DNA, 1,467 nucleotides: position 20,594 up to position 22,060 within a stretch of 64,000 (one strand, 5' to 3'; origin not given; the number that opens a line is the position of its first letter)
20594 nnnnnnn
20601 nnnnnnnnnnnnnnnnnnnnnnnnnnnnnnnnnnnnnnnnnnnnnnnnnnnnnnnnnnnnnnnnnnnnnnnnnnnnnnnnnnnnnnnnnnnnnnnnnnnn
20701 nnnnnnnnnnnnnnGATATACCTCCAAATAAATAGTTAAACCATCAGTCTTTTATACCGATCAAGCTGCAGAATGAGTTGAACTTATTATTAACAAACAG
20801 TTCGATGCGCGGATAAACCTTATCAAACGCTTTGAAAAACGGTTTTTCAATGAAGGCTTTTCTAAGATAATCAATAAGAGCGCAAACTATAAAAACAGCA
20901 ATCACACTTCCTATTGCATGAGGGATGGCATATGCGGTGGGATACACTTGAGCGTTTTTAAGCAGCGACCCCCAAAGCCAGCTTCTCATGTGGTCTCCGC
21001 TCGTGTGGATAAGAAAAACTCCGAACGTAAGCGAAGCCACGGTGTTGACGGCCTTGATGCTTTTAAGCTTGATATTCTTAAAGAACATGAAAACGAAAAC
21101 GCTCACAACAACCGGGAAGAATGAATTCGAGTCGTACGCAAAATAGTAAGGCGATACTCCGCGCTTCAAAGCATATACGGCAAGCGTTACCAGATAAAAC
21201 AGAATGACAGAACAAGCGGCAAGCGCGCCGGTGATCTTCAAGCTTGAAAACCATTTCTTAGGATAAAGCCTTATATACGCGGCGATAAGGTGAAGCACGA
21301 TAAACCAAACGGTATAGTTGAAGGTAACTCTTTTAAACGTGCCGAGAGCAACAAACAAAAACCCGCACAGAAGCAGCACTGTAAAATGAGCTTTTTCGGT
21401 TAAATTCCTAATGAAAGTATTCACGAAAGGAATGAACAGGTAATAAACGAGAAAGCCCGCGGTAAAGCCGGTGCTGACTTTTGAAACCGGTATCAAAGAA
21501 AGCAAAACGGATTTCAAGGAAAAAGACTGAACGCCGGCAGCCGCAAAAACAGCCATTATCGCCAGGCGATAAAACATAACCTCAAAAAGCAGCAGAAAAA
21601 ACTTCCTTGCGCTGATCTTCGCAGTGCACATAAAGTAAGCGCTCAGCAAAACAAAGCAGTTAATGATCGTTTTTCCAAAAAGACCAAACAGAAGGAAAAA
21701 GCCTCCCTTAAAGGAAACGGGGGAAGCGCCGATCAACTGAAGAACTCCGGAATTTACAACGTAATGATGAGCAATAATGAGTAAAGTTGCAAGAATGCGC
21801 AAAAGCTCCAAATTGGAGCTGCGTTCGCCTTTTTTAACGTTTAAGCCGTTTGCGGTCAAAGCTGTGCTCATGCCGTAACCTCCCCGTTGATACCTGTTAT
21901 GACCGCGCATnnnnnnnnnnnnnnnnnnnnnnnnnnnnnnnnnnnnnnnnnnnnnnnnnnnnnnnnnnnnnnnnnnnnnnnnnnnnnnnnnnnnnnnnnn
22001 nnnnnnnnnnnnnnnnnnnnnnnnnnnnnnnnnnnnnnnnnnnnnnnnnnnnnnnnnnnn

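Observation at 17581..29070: Glycan locus couples a dTDP-amino-dideoxyhexose pathway to a free-standing A-T-C NRPS-like enzyme and a D-2-hydroxyacid dehydrogenase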

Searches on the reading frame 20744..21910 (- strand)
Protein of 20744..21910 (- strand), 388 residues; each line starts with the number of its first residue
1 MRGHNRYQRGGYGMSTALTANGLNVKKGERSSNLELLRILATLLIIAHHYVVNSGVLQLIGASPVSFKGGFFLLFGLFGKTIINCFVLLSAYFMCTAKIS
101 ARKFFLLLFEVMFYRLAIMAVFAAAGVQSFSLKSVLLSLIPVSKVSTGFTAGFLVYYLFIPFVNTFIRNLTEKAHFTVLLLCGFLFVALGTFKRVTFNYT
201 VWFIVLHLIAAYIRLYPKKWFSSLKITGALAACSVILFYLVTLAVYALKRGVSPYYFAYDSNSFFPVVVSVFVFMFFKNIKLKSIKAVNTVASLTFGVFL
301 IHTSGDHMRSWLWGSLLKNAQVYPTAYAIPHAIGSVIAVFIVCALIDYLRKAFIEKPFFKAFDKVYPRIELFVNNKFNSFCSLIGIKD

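Call 3: search_protein_families(library=pfam, proteins=[window:20744-21910:-])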
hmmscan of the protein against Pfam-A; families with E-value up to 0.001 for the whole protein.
window:20744-21910:- (388 aa): 1 family
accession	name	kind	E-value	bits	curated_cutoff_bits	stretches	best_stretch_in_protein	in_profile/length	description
PF01757.29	Acyl_transf_3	-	9e-11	41.8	31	1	33-346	3-324/326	Acyltransferase domain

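Call 11: search_protein_families(library=ncbifam, proteins=[window:20744-21910:-], max_evalue=0.001)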
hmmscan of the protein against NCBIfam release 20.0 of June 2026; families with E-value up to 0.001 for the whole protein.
window:20744-21910:- (388 aa): 0 families

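Call 40: find_homologous_proteins(query=window:20744-21871:-, max_evalue=1e-10)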
Query window:20744-21871:- (375 aa): 1503 proteins with E <= 1e-10 among 8000 candidates; the best 120 are listed.
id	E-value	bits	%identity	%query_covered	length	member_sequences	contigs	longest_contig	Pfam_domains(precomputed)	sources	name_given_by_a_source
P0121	6.6e-236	801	100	100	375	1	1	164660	PF01757.29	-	-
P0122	3.2e-104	368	53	90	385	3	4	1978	PF01757.29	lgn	-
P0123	8.8e-104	366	52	91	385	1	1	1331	PF01757.29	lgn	-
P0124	1.0e-103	366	46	100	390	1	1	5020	PF01757.29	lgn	-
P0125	9.2e-100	353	49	99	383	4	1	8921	PF01757.29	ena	-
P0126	3.1e-99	351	51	89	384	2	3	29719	PF01757.29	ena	-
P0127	4.3e-98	347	47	96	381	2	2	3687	PF01757.29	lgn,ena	-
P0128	6.3e-98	347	46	96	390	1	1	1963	PF01757.29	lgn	-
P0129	6.6e-98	347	48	99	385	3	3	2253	PF01757.29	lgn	-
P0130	7.0e-98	347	50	91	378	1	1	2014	PF01757.29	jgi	jgi:hypothetical protein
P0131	3.0e-97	345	49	91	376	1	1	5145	PF01757.29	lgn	-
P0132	3.7e-97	344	46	96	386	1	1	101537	PF01757.29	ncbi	-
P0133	4.1e-97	344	49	96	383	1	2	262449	PF01757.29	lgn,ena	-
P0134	7.3e-97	343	46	98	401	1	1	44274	PF01757.29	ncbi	-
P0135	9.3e-97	343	51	88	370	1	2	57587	PF01757.29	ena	-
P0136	9.9e-97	343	49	93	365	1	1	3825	PF01757.29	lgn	-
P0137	1.0e-96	343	48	96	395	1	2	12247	PF01757.29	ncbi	-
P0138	1.8e-96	342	49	90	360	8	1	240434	PF01757.29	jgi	-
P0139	2.2e-96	342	48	92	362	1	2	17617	PF01757.29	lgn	-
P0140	2.8e-96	341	48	91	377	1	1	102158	PF01757.29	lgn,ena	-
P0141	3.3e-96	341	46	99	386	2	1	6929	PF01757.29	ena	-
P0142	5.5e-96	340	48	94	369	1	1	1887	PF01757.29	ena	-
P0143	5.6e-96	340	44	94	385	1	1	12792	PF01757.29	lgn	-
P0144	6.0e-96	340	48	94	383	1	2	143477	PF01757.29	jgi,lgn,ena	-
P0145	6.1e-96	340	48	91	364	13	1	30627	PF01757.29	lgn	-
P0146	7.8e-96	340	46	91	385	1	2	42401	PF01757.29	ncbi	-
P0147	1.0e-95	340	46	94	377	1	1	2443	PF01757.29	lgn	-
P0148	1.2e-95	339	47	95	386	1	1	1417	PF01757.29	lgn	-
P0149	1.6e-95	339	46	96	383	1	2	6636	PF01757.29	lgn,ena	-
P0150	1.8e-95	339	46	99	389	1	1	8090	PF01757.29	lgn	-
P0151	3.7e-95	338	49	93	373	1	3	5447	PF01757.29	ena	-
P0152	4.1e-95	338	46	92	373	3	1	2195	PF01757.29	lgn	-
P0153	6.2e-95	337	46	100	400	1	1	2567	PF01757.29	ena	-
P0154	7.6e-95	337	50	90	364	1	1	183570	PF01757.29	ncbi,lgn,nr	ncbi:MAG: acyltransferase family protein [Synergistaceae bacterium]|nr:acyltransferase family protei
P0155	9.7e-95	336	48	91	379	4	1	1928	PF01757.29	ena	-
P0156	1.2e-94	336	45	97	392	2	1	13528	PF01757.29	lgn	-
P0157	1.6e-94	336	51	89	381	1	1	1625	PF01757.29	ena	-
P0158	2.1e-94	335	45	97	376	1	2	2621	PF01757.29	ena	-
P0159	2.2e-94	335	45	98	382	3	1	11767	PF01757.29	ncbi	-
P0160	2.3e-94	335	47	97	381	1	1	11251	PF01757.29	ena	-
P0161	2.5e-94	335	48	97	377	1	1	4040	PF01757.29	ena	-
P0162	3.8e-94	334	46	96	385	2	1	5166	PF01757.29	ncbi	-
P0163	4.7e-94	334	49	94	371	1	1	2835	PF01757.29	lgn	-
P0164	1.3e-93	333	48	93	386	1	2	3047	PF01757.29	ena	-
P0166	1.8e-93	332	45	100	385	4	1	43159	PF01757.29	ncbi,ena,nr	ncbi:MAG: acyltransferase [Clostridia bacterium]|nr:acyltransferase [Clostridia bacterium]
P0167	2.8e-93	332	46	94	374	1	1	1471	PF01757.29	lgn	-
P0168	3.1e-93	331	48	90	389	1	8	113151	PF01757.29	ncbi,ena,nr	ncbi:MAG: acyltransferase [Clostridia bacterium]|nr:acyltransferase [Clostridia bacterium]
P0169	3.3e-93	331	46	95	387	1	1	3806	PF01757.29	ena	-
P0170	4.4e-93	331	46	93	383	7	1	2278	PF01757.29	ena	-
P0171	4.9e-93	331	47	92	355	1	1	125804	PF01757.29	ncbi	-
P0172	5.3e-93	331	48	93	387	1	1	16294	PF01757.29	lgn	-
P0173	5.9e-93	330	47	98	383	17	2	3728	PF01757.29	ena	-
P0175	9.1e-93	330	46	97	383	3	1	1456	PF01757.29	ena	-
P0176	9.5e-93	330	50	86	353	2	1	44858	PF01757.29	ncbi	-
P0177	1.1e-92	330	49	88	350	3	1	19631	PF01757.29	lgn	-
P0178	1.1e-92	330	45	95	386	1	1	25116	PF01757.29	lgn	-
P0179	1.1e-92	330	48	94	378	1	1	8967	PF01757.29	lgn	-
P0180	1.5e-92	329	45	97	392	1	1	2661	PF01757.29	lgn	-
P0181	1.8e-92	329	48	91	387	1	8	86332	PF01757.29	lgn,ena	-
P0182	1.8e-92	329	44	98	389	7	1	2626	PF01757.29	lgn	-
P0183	2.1e-92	329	45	94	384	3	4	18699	PF01757.29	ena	-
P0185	2.9e-92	328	46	98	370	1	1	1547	PF01757.29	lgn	-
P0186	3.6e-92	328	48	92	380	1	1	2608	PF01757.29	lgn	-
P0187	4.4e-92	328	46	96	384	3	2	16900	PF01757.29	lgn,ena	-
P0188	4.7e-92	328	45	94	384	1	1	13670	PF01757.29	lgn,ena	-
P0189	5.1e-92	327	46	92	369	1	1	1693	PF01757.29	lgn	-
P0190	5.2e-92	327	48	94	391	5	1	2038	PF01757.29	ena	-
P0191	6.3e-92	327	44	99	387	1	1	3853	PF01757.29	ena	-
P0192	6.6e-92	327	46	93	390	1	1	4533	PF01757.29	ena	-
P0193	6.7e-92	327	45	92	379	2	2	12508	PF01757.29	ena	-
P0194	7.7e-92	327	46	95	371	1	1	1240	PF01757.29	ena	-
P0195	7.8e-92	327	46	100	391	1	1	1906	PF01757.29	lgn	-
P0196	7.9e-92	327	47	92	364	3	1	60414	PF01757.29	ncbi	-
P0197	8.4e-92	327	44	100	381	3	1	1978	PF01757.29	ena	-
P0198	9.5e-92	326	46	95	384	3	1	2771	PF01757.29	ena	-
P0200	1.2e-91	326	44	99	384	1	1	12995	PF01757.29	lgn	-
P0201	1.2e-91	326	44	96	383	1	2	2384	PF01757.29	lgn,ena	-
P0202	1.3e-91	326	49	89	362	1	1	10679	PF01757.29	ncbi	-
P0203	1.4e-91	326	45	97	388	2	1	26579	PF01757.29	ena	-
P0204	1.7e-91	326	45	92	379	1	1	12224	PF01757.29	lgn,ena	-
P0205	2.0e-91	325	48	90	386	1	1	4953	PF01757.29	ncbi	-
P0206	2.1e-91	325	48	91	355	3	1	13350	PF01757.29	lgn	-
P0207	2.2e-91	325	44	99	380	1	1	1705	PF01757.29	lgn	-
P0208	2.6e-91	325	47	90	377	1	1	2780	PF01757.29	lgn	-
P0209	3.1e-91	325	47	92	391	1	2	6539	PF01757.29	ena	-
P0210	3.4e-91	325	45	100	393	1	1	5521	PF01757.29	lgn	-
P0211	3.5e-91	325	44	97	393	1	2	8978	PF01757.29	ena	-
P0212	4.5e-91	324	46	98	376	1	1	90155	PF01757.29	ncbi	-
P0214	4.9e-91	324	45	92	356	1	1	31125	PF01757.29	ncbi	-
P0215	5.4e-91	324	46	96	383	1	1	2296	PF01757.29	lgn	-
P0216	5.5e-91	324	47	92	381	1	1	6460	PF01757.29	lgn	-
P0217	5.6e-91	324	44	100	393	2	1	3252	PF01757.29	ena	-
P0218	6.3e-91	324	51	87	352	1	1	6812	PF01757.29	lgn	-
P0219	6.4e-91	324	44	97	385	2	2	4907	PF01757.29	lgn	-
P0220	6.6e-91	324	44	97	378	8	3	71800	PF01757.29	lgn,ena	-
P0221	6.7e-91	324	46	97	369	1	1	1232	PF01757.29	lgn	-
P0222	6.7e-91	324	45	95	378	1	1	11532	PF01757.29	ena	-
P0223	8.3e-91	323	43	96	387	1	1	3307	PF01757.29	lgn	-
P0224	8.5e-91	323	44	96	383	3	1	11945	PF01757.29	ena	-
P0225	9.4e-91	323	45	94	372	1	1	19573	PF01757.29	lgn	-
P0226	1.0e-90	323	48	92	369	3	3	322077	PF01757.29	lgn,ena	-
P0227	1.1e-90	323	46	97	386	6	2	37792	PF01757.29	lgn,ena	-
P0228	1.1e-90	323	47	90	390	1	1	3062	PF01757.29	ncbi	-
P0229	1.2e-90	323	48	92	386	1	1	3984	PF01757.29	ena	-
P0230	1.2e-90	323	42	97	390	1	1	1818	PF01757.29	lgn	-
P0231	1.3e-90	323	48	87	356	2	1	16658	PF01757.29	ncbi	-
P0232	1.3e-90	323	47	91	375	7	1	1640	PF01757.29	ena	-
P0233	1.4e-90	323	44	97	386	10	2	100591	PF01757.29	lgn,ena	-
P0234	1.4e-90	323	44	96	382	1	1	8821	PF01757.29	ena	-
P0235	1.5e-90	323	46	92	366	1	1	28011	PF01757.29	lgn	-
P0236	1.5e-90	323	47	91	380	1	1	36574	PF01757.29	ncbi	-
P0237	1.6e-90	322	43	96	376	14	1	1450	PF01757.29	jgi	jgi:hypothetical protein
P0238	1.6e-90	322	48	92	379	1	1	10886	PF01757.29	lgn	-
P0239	1.7e-90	322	48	90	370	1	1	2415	PF01757.29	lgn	-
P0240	1.8e-90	322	47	98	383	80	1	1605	PF01757.29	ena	-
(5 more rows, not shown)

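Call 41: find_encoding_contigs(protein=P0126, flank=9000, max_places=2)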
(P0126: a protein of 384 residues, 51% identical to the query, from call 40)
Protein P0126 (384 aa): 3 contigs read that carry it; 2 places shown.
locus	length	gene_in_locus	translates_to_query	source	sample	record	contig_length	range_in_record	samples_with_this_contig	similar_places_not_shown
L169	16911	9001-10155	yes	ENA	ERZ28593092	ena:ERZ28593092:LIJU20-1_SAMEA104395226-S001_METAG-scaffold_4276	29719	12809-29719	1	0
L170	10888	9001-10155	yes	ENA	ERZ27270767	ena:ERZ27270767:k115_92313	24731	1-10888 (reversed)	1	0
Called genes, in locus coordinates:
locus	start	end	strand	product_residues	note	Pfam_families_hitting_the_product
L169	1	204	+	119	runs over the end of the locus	PF14907:NTP_transf_5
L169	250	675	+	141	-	-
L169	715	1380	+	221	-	PF02397:Bac_transf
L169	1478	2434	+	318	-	PF00535:Glycos_transf_2, PF13641:Glyco_tranf_2_3 (weak)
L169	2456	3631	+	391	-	PF14397:ATPgrasp_ST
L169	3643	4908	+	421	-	PF01071:GARS_A, PF02655:ATP-grasp_3, PF02786:CPSase_L_D2, PF07478:Dala_Dala_lig_C, PF13535:ATP-grasp_4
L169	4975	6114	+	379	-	PF14397:ATPgrasp_ST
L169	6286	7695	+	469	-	PF00324:AA_permease, PF13520:AA_permease_2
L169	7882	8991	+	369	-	PF01041:DegT_DnrJ_EryC1, PF00155:Aminotran_1_2, PF01212:Beta_elim_lyase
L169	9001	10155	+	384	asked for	PF01757:Acyl_transf_3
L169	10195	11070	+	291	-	PF00483:NTP_transferase, PF12804:NTP_transf_3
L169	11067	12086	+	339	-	PF01073:3Beta_HSD, PF01370:Epimerase, PF02719:Polysacc_synt_2, PF04321:RmlD_sub_bind, PF07993:NAD_binding_4, PF16363:GDP_Man_Dehyd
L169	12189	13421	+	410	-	PF01071:GARS_A, PF02655:ATP-grasp_3, PF02786:CPSase_L_D2 (weak), PF02222:ATP-grasp, PF07478:Dala_Dala_lig_C, PF13535:ATP-grasp_4, PF15632:ATPgrasp_Ter (weak), PF18603:LAL_C2 (faint)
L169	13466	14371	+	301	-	PF00126:HTH_1, PF03466:LysR_substrate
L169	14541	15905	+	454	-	PF06808:DctM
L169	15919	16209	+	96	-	-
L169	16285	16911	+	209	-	?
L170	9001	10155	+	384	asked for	PF01757:Acyl_transf_3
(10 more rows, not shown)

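Call 42: find_encoding_contigs(protein=P0133, flank=9000, max_places=1)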
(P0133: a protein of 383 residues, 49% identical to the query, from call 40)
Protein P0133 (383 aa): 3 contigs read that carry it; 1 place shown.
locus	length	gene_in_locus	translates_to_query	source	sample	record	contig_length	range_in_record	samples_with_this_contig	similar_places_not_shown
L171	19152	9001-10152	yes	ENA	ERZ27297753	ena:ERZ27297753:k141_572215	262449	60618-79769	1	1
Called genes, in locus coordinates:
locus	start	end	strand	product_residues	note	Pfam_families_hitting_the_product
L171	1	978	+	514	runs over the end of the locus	PF01039:Carboxyl_trans, PF03255:ACCA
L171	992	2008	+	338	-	-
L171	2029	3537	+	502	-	PF01943:Polysacc_synt, PF03023:MurJ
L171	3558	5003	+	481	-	PF01943:Polysacc_synt, PF13440:Polysacc_synt_3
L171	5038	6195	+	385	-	PF00155:Aminotran_1_2, PF01041:DegT_DnrJ_EryC1, PF01053:Cys_Met_Meta_PP (weak)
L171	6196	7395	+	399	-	PF02655:ATP-grasp_3, PF01071:GARS_A (weak), PF02222:ATP-grasp (faint), PF02786:CPSase_L_D2, PF07478:Dala_Dala_lig_C, PF13535:ATP-grasp_4, PF18603:LAL_C2 (weak)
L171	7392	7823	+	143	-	PF00583:Acetyltransf_1, PF13673:Acetyltransf_10, PF13508:Acetyltransf_7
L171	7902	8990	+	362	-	PF00155:Aminotran_1_2 (weak), PF01041:DegT_DnrJ_EryC1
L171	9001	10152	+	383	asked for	PF01757:Acyl_transf_3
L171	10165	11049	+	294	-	PF00483:NTP_transferase, PF12804:NTP_transf_3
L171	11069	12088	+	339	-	PF01073:3Beta_HSD, PF01370:Epimerase, PF02719:Polysacc_synt_2, PF04321:RmlD_sub_bind, PF16363:GDP_Man_Dehyd, PF07993:NAD_binding_4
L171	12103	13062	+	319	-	PF00535:Glycos_transf_2, PF13641:Glyco_tranf_2_3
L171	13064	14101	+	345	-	PF01073:3Beta_HSD, PF01370:Epimerase, PF02719:Polysacc_synt_2, PF04321:RmlD_sub_bind (weak), PF07993:NAD_binding_4, PF16363:GDP_Man_Dehyd, PF13460:NAD_binding_10, PF08485:Polysacc_syn_2C, +1 more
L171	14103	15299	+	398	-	PF01370:Epimerase, PF07993:NAD_binding_4 (faint), PF14667:Polysacc_synt_C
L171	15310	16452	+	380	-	PF02350:Epimerase_2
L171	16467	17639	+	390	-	PF14907:NTP_transf_5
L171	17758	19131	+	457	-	PF07501:G5, PF01551:Peptidase_M23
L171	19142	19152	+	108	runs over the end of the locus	-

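Call 43: find_encoding_contigs(protein=P0154, flank=9000, max_places=1)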
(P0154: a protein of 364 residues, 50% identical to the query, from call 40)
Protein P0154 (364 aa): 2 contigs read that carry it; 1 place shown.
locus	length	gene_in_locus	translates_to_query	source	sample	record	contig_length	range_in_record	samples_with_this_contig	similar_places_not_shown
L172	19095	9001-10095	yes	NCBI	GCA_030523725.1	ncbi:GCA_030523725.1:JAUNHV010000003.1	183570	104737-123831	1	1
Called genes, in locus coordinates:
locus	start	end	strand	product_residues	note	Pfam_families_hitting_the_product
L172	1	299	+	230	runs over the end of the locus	PF08503:DapH_N, PF25084:LbH_EIF2B (faint), PF25087:GMPPB_C (faint), PF00132:Hexapep, PF14602:Hexapep_2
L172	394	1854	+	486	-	PF13727:CoA_binding_3, PF02397:Bac_transf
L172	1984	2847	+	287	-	PF14393:DUF4422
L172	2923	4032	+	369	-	PF13450:NAD_binding_8, PF03275:GLF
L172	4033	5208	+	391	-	PF13439:Glyco_transf_4, PF00534:Glycos_transf_1, PF13692:Glyco_trans_1_4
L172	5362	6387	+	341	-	PF00535:Glycos_transf_2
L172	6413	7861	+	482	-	PF01943:Polysacc_synt, PF13440:Polysacc_synt_3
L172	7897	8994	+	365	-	PF00155:Aminotran_1_2, PF01041:DegT_DnrJ_EryC1, PF00266:Aminotran_5 (faint), PF01053:Cys_Met_Meta_PP (weak), PF01212:Beta_elim_lyase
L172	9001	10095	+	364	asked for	PF01757:Acyl_transf_3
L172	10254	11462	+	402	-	PF02655:ATP-grasp_3, PF02786:CPSase_L_D2 (faint), PF07478:Dala_Dala_lig_C, PF13535:ATP-grasp_4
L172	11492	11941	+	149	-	-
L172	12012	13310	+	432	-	PF02655:ATP-grasp_3 (weak), PF02786:CPSase_L_D2 (weak), PF07478:Dala_Dala_lig_C, PF13535:ATP-grasp_4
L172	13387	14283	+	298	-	PF01370:Epimerase, PF04321:RmlD_sub_bind, PF13460:NAD_binding_10 (weak), PF16363:GDP_Man_Dehyd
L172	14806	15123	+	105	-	PF00132:Hexapep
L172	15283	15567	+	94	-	-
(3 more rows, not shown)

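Call 45: find_encoding_contigs(protein=P0168, flank=9000, max_places=2)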
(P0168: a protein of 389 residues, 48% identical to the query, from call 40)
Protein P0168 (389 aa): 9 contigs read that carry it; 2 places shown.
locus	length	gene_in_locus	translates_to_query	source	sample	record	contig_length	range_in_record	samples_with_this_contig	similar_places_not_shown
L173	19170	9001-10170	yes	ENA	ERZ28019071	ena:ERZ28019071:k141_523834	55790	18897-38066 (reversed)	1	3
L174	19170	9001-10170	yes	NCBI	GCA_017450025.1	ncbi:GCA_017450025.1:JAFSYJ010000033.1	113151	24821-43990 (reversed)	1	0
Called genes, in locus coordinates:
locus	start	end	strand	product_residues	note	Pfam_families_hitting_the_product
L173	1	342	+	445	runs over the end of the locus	PF03972:MmgE_PrpD_N, PF19305:MmgE_PrpD_C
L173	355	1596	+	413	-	PF01071:GARS_A, PF02655:ATP-grasp_3 (weak), PF02786:CPSase_L_D2 (weak), PF02222:ATP-grasp, PF07478:Dala_Dala_lig_C, PF13535:ATP-grasp_4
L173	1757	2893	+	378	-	PF15617:C-C_Bond_Lyase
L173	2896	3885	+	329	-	PF01757:Acyl_transf_3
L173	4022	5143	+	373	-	PF14397:ATPgrasp_ST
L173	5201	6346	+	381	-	PF14397:ATPgrasp_ST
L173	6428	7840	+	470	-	PF00324:AA_permease, PF13520:AA_permease_2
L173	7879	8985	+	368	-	PF00155:Aminotran_1_2, PF01041:DegT_DnrJ_EryC1, PF01212:Beta_elim_lyase (weak)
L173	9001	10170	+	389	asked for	PF01757:Acyl_transf_3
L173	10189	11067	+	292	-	PF00483:NTP_transferase, PF12804:NTP_transf_3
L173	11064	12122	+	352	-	PF01073:3Beta_HSD, PF01370:Epimerase, PF02719:Polysacc_synt_2, PF04321:RmlD_sub_bind, PF16363:GDP_Man_Dehyd, PF07993:NAD_binding_4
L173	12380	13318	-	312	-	PF13228:DUF4037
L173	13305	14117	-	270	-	PF13428:TPR_14 (faint), PF07719:TPR_2 (faint), PF13374:TPR_10 (faint), PF00515:TPR_1 (weak), PF13424:TPR_12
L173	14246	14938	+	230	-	PF13353:Fer4_12, PF04055:Radical_SAM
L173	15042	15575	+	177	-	PF03477:ATP-cone, PF13597:NRDD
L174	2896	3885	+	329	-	PF01757:Acyl_transf_3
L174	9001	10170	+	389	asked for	PF01757:Acyl_transf_3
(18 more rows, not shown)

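Call 46: find_encoding_contigs(protein=P0138, flank=9000, max_places=1)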
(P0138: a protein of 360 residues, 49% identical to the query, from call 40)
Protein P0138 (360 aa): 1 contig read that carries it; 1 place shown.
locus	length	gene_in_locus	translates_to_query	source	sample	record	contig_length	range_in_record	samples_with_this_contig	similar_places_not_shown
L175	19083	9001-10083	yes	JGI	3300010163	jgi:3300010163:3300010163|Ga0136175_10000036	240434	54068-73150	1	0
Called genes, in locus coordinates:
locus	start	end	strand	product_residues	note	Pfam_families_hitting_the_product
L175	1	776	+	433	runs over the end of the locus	-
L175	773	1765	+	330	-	PF10111:Glyco_tranf_2_2, PF13641:Glyco_tranf_2_3, PF00535:Glycos_transf_2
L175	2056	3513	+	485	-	PF01943:Polysacc_synt, PF13440:Polysacc_synt_3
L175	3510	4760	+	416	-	PF21360:PylC-like_N (faint), PF02655:ATP-grasp_3, PF02786:CPSase_L_D2, PF07478:Dala_Dala_lig_C, PF13535:ATP-grasp_4, PF18603:LAL_C2 (weak)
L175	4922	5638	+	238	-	PF00756:Esterase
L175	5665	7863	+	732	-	PF02558:ApbA, PF08546:ApbA_C, PF27533:CapK_C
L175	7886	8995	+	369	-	PF01041:DegT_DnrJ_EryC1, PF01212:Beta_elim_lyase (weak)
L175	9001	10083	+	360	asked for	PF01757:Acyl_transf_3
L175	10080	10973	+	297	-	PF00483:NTP_transferase, PF12804:NTP_transf_3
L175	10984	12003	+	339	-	PF01073:3Beta_HSD, PF01370:Epimerase, PF02719:Polysacc_synt_2, PF04321:RmlD_sub_bind, PF16363:GDP_Man_Dehyd, PF07993:NAD_binding_4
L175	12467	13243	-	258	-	PF02627:CMD, PF07883:Cupin_2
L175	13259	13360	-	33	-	-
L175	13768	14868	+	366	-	PF01381:HTH_3, PF12844:HTH_19, PF13443:HTH_26 (weak), PF13560:HTH_31 (weak)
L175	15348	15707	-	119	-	-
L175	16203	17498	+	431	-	PF00295:Glyco_hydro_28, PF05048:NosD (faint), PF13229:Beta_helix (faint)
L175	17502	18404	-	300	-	PF02311:AraC_binding, PF12833:HTH_18, PF00165:HTH_AraC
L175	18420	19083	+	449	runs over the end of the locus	PF21582:CBM30, PF02927:CelD_N, PF00759:Glyco_hydro_9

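Call 47: find_encoding_contigs(protein=P0135, flank=10000, max_places=2)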
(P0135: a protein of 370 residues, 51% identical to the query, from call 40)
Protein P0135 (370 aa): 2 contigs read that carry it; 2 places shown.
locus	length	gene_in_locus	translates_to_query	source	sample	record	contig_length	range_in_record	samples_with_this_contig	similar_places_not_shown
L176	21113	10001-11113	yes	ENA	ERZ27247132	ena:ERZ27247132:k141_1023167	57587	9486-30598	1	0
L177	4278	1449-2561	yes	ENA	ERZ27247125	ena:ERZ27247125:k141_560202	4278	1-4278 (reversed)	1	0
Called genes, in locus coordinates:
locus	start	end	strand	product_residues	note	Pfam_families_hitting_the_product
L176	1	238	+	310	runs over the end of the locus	PF00535:Glycos_transf_2, PF10111:Glyco_tranf_2_2 (faint), PF13641:Glyco_tranf_2_3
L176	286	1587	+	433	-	-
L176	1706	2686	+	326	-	PF00535:Glycos_transf_2, PF10111:Glyco_tranf_2_2 (weak), PF13641:Glyco_tranf_2_3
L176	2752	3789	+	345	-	PF01073:3Beta_HSD, PF01370:Epimerase, PF02719:Polysacc_synt_2, PF04321:RmlD_sub_bind (weak), PF05368:NmrA (weak), PF16363:GDP_Man_Dehyd, PF13460:NAD_binding_10, PF08485:Polysacc_syn_2C, +1 more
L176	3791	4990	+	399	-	PF01370:Epimerase, PF14667:Polysacc_synt_C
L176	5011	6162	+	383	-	PF14907:NTP_transf_5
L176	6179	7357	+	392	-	PF02350:Epimerase_2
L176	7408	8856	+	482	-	PF01943:Polysacc_synt, PF13440:Polysacc_synt_3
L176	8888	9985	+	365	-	PF01041:DegT_DnrJ_EryC1, PF00155:Aminotran_1_2 (weak)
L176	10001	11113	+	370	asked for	PF01757:Acyl_transf_3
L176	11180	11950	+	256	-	PF12844:HTH_19 (weak), PF13560:HTH_31, PF01381:HTH_3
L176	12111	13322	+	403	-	PF01071:GARS_A (weak), PF13535:ATP-grasp_4, PF18603:LAL_C2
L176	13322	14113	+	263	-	-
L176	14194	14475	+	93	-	-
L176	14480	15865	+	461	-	PF00324:AA_permease, PF13520:AA_permease_2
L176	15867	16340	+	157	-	PF13420:Acetyltransf_4 (weak), PF00583:Acetyltransf_1, PF13673:Acetyltransf_10, PF13508:Acetyltransf_7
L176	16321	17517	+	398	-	PF00155:Aminotran_1_2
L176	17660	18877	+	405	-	PF14907:NTP_transf_5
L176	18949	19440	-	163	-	-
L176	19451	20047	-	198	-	PF02589:LUD_dom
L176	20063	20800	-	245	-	-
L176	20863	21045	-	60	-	-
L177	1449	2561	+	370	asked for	PF01757:Acyl_transf_3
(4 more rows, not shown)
